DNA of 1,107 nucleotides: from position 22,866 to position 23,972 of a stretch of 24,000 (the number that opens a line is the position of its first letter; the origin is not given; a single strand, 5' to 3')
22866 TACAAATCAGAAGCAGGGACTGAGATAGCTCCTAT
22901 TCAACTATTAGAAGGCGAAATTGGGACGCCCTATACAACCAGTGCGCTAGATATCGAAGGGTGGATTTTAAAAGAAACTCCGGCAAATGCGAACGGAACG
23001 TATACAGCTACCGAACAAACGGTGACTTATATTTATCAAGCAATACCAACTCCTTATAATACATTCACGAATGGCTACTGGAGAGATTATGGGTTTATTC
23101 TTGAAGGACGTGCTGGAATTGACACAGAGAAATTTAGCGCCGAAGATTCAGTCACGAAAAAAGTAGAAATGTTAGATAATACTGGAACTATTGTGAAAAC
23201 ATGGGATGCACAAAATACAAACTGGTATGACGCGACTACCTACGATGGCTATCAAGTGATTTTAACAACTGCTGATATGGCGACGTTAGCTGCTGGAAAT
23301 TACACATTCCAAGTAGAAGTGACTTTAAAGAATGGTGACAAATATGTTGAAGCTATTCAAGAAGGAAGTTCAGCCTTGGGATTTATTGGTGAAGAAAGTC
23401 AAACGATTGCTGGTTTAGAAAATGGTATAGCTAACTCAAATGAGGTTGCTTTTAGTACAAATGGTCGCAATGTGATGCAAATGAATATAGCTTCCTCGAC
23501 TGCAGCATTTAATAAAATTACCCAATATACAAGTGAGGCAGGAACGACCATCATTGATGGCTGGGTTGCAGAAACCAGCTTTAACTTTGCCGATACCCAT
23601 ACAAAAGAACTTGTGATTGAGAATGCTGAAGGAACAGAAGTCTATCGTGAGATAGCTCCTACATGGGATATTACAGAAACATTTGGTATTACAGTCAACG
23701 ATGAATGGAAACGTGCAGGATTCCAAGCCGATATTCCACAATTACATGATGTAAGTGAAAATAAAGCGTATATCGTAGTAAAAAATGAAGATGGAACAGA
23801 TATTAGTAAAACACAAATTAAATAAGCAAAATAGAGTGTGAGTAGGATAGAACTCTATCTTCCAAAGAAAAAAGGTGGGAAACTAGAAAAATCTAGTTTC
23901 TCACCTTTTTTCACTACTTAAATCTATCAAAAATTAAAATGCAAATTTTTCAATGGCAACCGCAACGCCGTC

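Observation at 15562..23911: Mga/AtxA-like regulator followed by a terminator-bounded synthase / pseudo-epimerase / small-protein / LRR-protein unit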

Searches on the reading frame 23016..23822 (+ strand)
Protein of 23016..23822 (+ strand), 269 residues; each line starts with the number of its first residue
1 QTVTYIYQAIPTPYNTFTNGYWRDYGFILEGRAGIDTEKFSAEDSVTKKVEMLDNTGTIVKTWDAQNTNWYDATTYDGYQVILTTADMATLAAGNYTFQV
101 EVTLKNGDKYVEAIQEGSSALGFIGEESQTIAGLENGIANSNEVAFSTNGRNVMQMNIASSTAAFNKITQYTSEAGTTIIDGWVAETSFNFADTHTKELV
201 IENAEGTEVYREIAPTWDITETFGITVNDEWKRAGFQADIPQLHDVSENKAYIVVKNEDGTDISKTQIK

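Call 22: find_homologous_proteins(query=window:23058-23822:+)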
Query seq(255 aa): 466 candidates shared short words with the query, none scored E <= 0.001.

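Call 24: find_homologous_proteins(query=A2, max_evalue=0.001)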
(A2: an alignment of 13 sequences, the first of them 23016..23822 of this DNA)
Query A2 (13 sequences) (269 aa, profile of the alignment): 1 proteins with E <= 0.001 among 3278 candidates.
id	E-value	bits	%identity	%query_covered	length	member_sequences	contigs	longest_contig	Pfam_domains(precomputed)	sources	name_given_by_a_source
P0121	1.9e-90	321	27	90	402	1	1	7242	-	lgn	-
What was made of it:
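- Tried and rejected: The word-index homologue search with the CTD alone found nothing, and with a 13-sequence CTD profile found one protein (calls 22, 24).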

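Call 32: predict_structure(protein=window:23016-23822:+)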
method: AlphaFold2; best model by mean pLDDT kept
length: 269 residues; sequences in the alignment: 1
mean_pLDDT: 38.8   pTM: 0.29
mean pLDDT of the five models: 38.8, 37.1, 37.1, 34.6, 32.8
residues with pLDDT >= 90: 0; 70-90: 7; 50-70: 51; < 50: 211
segments of 3 or more residues with pLDDT < 50: 1-46, 65-90, 92-94, 109-200, 212-252, 267-269
pLDDT, mean of each block of 10 residues (from residue 1): 28 28 33 35 51 65 49 35 45 53 56 36 25 24 23 23 26 33 28 37 67 38 31 31 35 58 56
secondary structure, 60 per line:
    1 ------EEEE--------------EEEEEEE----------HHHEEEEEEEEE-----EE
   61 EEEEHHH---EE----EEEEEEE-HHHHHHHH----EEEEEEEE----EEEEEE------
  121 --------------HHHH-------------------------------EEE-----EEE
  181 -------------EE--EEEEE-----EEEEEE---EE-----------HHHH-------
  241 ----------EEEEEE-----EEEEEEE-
elements in order: E7-10 E25-31 E45-53 E59-64 E77-83 H85-92 E97-104 E109-114 H135-138 E170-172 E178-180 E198-202 E208-213 H230-233 E251-256 E262-268

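Call 33: search_protein_representatives(protein=window:23016-23822:+)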
Query: 269 residues. Proteins with E-value up to 0.001 (for the whole library): 75; up to 1e-10: 45; up to 1e-30: 9. The best 75 are listed.
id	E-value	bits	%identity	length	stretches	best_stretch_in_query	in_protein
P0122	1.5e-171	585.1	100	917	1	1-269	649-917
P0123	9.7e-71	254.8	52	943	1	6-267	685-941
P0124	1.1e-62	228.4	43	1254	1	5-269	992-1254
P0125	1.8e-58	214.6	41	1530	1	14-269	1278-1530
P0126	2.2e-38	148.8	36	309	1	13-261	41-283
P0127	1.8e-36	142.5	33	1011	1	12-266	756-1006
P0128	6.3e-35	137.4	51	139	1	128-268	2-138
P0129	2.2e-33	132.4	35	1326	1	12-269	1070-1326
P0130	7.3e-31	124.1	36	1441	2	13-116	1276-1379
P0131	1.0e-29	120.4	32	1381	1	16-265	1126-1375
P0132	2.1e-27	112.8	33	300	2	12-148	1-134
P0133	2.5e-27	112.5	32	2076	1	6-259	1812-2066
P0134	5.4e-27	111.5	33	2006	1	14-243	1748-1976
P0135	1.4e-26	110.1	32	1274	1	15-245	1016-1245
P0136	2.4e-26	109.3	30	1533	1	15-244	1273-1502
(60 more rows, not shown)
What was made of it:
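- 21072..23825 (+): Secreted 917-aa protein: signal peptide, acidic linker, 11-12 LRRs of 24 residues, MucBP domain, CTD; no LPXTG. Identical to P0122 (call 33).
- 23046..23822 (+): CTD: new ~260-aa C-terminal tandem beta-sandwich domain, the element actually linked to the synthase. 75 representative clusters among 1.84 billion proteins (call 33).
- Tried and rejected: The exhaustive HMMER search was needed to find the rest (call 33).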

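Call 34: find_encoding_contigs(protein=P0125, flank=10000, max_places=2)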
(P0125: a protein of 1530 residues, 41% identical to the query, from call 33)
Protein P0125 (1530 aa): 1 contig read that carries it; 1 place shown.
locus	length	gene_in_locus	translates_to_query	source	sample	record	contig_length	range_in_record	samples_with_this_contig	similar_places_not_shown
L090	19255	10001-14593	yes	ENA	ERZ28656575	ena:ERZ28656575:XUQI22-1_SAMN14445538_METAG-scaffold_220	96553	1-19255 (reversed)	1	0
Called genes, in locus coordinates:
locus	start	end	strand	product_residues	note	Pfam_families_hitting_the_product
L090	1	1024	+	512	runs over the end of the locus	PF12708:Pect-lyase_RHGA_epim, PF22842:Pel9A-like_beta_helix (weak), PF13229:Beta_helix (weak), PF05048:NosD, PF13229:Beta_helix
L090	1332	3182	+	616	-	PF00884:Sulfatase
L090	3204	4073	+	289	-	PF03009:GDPD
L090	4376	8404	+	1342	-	PF13402:Peptidase_M60, PF03272:Mucin_bdg (faint), PF08428:Rib (faint)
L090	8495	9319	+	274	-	PF13145:Rotamase_2 (weak)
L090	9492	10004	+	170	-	-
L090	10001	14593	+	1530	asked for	PF13306:LRR_5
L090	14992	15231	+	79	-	-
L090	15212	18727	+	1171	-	PF13306:LRR_5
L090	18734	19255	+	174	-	?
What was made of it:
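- A genome can carry several copies, and some are unlinked to the GT2 (L090, call 34). Unlinked extra CTD genes fit a shared ligand better than a dedicated substrate (call 34).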

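Call 35: find_encoding_contigs(protein=P0121, flank=10000, max_places=2)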
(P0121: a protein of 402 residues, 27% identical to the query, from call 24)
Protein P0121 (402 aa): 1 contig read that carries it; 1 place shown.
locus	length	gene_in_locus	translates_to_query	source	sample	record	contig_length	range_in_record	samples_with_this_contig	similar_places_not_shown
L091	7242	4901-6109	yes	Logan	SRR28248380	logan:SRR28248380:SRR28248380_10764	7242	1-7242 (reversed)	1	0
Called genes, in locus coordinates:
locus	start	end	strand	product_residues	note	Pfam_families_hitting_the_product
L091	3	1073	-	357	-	?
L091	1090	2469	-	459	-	PF10396:TrmE_N, PF00350:Dynamin_N (faint), PF12631:MnmE_helical, PF03193:RsgA_GTPase (faint), PF01926:MMR_HSR1, PF02421:FeoB_N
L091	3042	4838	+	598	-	-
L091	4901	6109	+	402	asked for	-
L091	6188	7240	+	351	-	?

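Call 36: find_related_loci(query=A2, collection=metagenome_contigs, flank=10000)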
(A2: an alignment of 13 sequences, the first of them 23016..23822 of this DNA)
Query A2 (269 aa) in metagenome_contigs; peptide patterns used: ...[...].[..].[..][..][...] (x = any residue, [..] = any of these).
64 stretches matched a pattern; 7 encode a relative of the query (tblastn E <= 1e-3); 7 distinct loci.
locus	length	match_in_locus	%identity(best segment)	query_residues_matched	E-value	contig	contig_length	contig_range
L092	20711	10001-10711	29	1-241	8e-20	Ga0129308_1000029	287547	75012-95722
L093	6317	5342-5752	34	15-150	2e-18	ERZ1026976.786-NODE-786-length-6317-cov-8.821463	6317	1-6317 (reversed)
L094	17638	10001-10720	29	1-244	4e-18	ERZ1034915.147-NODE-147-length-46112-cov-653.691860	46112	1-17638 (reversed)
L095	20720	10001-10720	29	1-244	4e-18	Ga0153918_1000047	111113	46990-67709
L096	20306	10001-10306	32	1-108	4e-13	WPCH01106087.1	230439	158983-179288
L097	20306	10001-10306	32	1-108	4e-13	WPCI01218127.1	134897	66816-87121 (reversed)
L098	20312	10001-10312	33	3-108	2e-12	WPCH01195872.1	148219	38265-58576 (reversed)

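Call 48: search_protein_families(library=pfam, proteins=[window:23016-23822:+], max_evalue=1)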
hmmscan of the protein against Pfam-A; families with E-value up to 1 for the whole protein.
window:23016-23822:+ (269 aa): 4 families
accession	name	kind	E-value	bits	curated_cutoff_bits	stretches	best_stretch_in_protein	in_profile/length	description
PF07495.19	Y_Y_Y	-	0.0024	18.2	26.6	1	68-111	19-55/65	Y_Y_Y domain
PF13860.13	FlgD_ig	-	0.032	14.6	27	1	43-103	20-76/79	FlgD Ig-like domain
PF12690.13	BsuPI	-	0.066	13.6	22.9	0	187-211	28-52/101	Intracellular proteinase inhibitor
PF14272.11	Gly_rich_SFCGS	-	0.15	12.5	27.3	1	88-123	60-95/114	Glycine-rich SFCGS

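Call 49: predict_structure(alignment_id=A3)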
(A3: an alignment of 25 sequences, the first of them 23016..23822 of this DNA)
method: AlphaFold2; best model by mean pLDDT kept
length: 269 residues; sequences in the alignment: 25
mean_pLDDT: 91.8   pTM: 0.73
mean pLDDT of the five models: 91.8, 91.7, 91.2, 91.2, 90.5
residues with pLDDT >= 90: 199; 70-90: 60; 50-70: 8; < 50: 2
segments of 3 or more residues with pLDDT < 50: none
pLDDT, mean of each block of 10 residues (from residue 1): 74 95 92 95 98 98 98 97 93 97 97 85 66 86 91 94 85 96 89 96 97 95 86 96 95 96 93
secondary structure, 60 per line:
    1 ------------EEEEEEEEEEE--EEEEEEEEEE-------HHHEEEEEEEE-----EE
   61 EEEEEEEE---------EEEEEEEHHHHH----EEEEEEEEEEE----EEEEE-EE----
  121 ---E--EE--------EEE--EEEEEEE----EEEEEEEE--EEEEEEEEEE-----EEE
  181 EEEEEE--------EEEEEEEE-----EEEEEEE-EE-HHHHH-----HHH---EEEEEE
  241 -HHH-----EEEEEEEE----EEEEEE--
elements in order: E13-23 E26-35 E46-53 E59-68 E78-84 H85-89 E94-104 E109-113 E137-139 E142-148 E153-160 E163-172 E178-186 E195-202 E208-214 H219-223 E235-240 E250-257 E262-267
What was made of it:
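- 23046..23822 (+): AlphaFold2 with MSA gives pLDDT 91.8 and an all-beta, two-subdomain model (call 49).
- Tried and rejected: The MSA run succeeded (call 49).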

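Call 53: fold_search(model_id=the predicted structure, library=pdb)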
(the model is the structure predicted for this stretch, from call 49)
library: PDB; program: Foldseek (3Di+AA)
matches with E <= 10: 1808; with E <= 0.001: 58
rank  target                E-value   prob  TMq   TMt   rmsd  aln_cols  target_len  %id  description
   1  4kkr_A                3.9e-06  0.99  0.19  0.22  17.0       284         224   12  Crystal structure of Vibrio cholerae RbmA (crystal form 3) (released 2013-05-22)
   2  4kkq_A                2.2e-05  0.95  0.17  0.20  17.1       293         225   10  Crystal structure of Vibrio cholerae RbmA (crystal form 1) (released 2013-05-22)
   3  4kkq_B                2.6e-05  0.99  0.21  0.24  17.3       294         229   10  Crystal structure of Vibrio cholerae RbmA (crystal form 1) (released 2013-05-22)
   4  4be5_A                3.1e-05  0.97  0.19  0.21  17.4       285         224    9  V. cholera biofilm scaffolding protein RbmA (released 2013-12-18)
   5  4be6_A                4.5e-05  0.98  0.20  0.23  17.4       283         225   11  V. cholera biofilm scaffolding protein RbmA (released 2013-12-18)
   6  9qk2_F                5.0e-05  0.99  0.25  0.12  17.9       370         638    8  Structure of the Complement classical and lectin pathway C3 convertase in complex with substrate C3 (released 2025-12-24)
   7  4zso_E                5.2e-05  1.00  0.26  0.29  11.8       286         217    7  Crystal structure of a complex between B7-H6, a tumor cell ligand for natural cytotoxicity receptor NKp30, and an inhi (released 2016-05-18)
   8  4kkp_A                5.2e-05  0.95  0.18  0.20  16.7       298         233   10  Crystal structure of Vibrio cholerae RbmA (crystal form 2) (released 2013-05-22)
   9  4kkp_B                5.2e-05  0.95  0.19  0.21  17.9       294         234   10  Crystal structure of Vibrio cholerae RbmA (crystal form 2) (released 2013-05-22)
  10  5g50_B                6.9e-05  0.98  0.20  0.23  17.1       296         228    9  Vibrio cholerae scaffolding protein RbmA in complex with magnesium. (released 2017-11-29)
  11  5irb_B                7.6e-05  0.99  0.25  0.22  29.0       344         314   11  Structural insight into host cell surface retention of a 1.5-MDa bacterial ice-binding adhesin (released 2017-07-19)
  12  3pdd                  1.2e-04  0.99  0.19  0.26  14.3       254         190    8  Structures of Clostridium thermocellum CbhA fibronectin(III)-like modules (released 2011-11-23)
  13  8cem_E                1.2e-04  0.99  0.27  0.13  18.1       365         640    8  Structure of bovine native C3, re-refinement (released 2023-04-05)
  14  8d82_C                1.4e-04  0.99  0.24  0.22  15.0       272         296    7  Cryo-EM structure of human IL-6 signaling complex in detergent: model containing full extracellular domains (released 2023-03-29)
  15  1bqu_B                1.6e-04  1.00  0.24  0.29  14.4       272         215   12  CYTOKYNE-BINDING REGION OF GP130 (released 1998-08-26)
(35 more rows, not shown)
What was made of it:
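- Closest known: Vibrio cholerae VPS with matrix proteins RbmA, RbmC and Bap1. Same: RbmA is a tandem FnIII-type protein that binds the polysaccharide directly, and it is the top Foldseek hit for the CTD model (call 53).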

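Call 78: fold_search(model_id=the predicted structure, library=viral)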
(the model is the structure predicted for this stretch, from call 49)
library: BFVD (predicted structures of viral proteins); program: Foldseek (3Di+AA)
matches with E <= 10: 1292; with E <= 0.001: 35
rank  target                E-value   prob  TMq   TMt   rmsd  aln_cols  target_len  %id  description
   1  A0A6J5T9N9            1.3e-05  1.00  0.29  0.30  13.7       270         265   10  Uncharacterized protein [uncultured Caudovirales phage]
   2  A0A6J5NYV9            2.2e-05  0.99  0.20  0.23  16.5       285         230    9  Uncharacterized protein [uncultured Caudovirales phage]
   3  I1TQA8                3.3e-05  1.00  0.24  0.17  17.4       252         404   12  (no name in the UniProt tables at hand)
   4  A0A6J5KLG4            4.4e-05  1.00  0.27  0.30  15.5       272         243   11  Uncharacterized protein [uncultured Caudovirales phage]
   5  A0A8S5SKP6            6.7e-05  0.97  0.24  0.15  26.5       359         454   10  Uncharacterized protein [Siphoviridae sp. ctrCN24]
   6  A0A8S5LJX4            7.1e-05  0.97  0.24  0.20  18.9       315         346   13  Contactin-4 [Siphoviridae sp. ct3o911]
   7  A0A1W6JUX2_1          1.1e-04  0.99  0.26  0.09  30.1       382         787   10  Uncharacterized protein [Vibrio phage pVco-5]
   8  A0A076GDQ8            1.4e-04  0.94  0.21  0.18  18.4       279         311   12  Minor tail protein [Mycobacterium phage Sparky]
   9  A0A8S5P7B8            1.8e-04  0.94  0.21  0.13  21.5       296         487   11  Fibronectin type-III domain-containing protein [Siphoviridae sp. ctsUY14]
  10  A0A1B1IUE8            2.3e-04  0.99  0.23  0.28  14.3       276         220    9  (no name in the UniProt tables at hand)
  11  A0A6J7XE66            2.4e-04  1.00  0.26  0.12   7.2       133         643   14  Uncharacterized protein [uncultured Caudovirales phage]
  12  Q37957                2.9e-04  1.00  0.25  0.52   7.7       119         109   18  ORF 109 [Lactococcus phage mv4]
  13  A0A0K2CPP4            3.2e-04  0.98  0.20  0.08  14.4       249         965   12  LamG-like jellyroll fold domain-containing protein [Brevibacillus phage SecTim467]
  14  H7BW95                3.4e-04  0.96  0.21  0.14  12.9       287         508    9  (no name in the UniProt tables at hand)
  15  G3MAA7                3.4e-04  0.89  0.22  0.10  15.9       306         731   12  Gp366 [Bacillus phage G]
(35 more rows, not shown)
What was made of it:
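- The CTD fold is a generic Ig/FnIII tandem (calls 53, 78).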

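Call 82: search_dna_similar(query=window:23016-23822:+, collection=plasmids, mode=protein, max_rows=15, max_evalue=0.000001)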
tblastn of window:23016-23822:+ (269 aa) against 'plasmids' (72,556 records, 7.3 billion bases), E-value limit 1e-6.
Records with a match: 5; places in all: 6; records where one place covers at least 80% of the query: 1.
Best place of each record, by identity: <60% 5.
By first word of the organism name: Enterococcus 4; Lactococcus 1.
By predicted mobility (MOB-suite, as given by PLSDB): non-mobilizable 4; mobilizable 1.
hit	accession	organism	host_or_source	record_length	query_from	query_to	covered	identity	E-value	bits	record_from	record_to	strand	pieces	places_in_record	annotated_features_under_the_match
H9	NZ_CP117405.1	Lactococcus lactis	wheat,Cell culture,rhizosphere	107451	14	269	95%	25.7%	9e-15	81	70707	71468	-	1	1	hypothetical protein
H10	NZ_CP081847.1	Enterococcus raffinosus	Homo sapiens,feces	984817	15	150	51%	34.3%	8e-14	78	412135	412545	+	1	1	Ig-like domain-containing protein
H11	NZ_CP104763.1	Enterococcus raffinosus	-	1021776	15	150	51%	33.6%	1e-13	77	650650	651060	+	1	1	record has no annotation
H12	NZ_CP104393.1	Enterococcus raffinosus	fermented food (Meju)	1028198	15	150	51%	33.6%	1e-13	77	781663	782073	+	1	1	record has no annotation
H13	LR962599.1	Enterococcus faecalis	-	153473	15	108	35%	36.8%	4e-11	70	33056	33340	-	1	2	record has no annotation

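Call 90: find_encoding_contigs(protein=P0133, flank=10000, max_places=1)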
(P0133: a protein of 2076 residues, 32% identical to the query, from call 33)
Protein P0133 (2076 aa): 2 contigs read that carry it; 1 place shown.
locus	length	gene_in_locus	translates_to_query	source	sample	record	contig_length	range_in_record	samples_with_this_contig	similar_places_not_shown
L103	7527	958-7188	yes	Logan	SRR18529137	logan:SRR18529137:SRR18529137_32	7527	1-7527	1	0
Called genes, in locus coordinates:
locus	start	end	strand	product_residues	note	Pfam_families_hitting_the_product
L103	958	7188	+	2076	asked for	PF07580:Peptidase_M26_C, PF07581:Glug (faint), PF17936:Big_6 (faint), PF18981:InlK_D3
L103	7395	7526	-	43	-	?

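Call 91: find_encoding_contigs(protein=P0127, flank=10000, max_places=1)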
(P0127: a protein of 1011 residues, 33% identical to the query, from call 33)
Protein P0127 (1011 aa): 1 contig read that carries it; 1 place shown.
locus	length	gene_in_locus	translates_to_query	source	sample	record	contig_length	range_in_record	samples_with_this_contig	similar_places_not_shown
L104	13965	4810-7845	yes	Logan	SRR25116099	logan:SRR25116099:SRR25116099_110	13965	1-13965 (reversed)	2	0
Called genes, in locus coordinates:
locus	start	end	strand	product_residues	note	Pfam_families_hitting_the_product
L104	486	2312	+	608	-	PF00884:Sulfatase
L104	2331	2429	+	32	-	-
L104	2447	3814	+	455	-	PF00535:Glycos_transf_2, PF13641:Glyco_tranf_2_3, PF13632:Glyco_trans_2_3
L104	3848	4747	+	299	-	PF13145:Rotamase_2, PF13616:Rotamase_3, PF00639:Rotamase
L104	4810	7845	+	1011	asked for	PF07580:Peptidase_M26_C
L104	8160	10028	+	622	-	PF01757:Acyl_transf_3, PF04311:DUF459, PF13472:Lipase_GDSL_2 (weak)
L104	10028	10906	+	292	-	PF03009:GDPD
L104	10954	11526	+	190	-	PF24591:Phage_YunG-like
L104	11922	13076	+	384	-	PF02350:Epimerase_2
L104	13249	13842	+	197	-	PF00665:rve, PF13610:DDE_Tnp_IS240 (weak), PF13683:rve_3, PF13333:rve_2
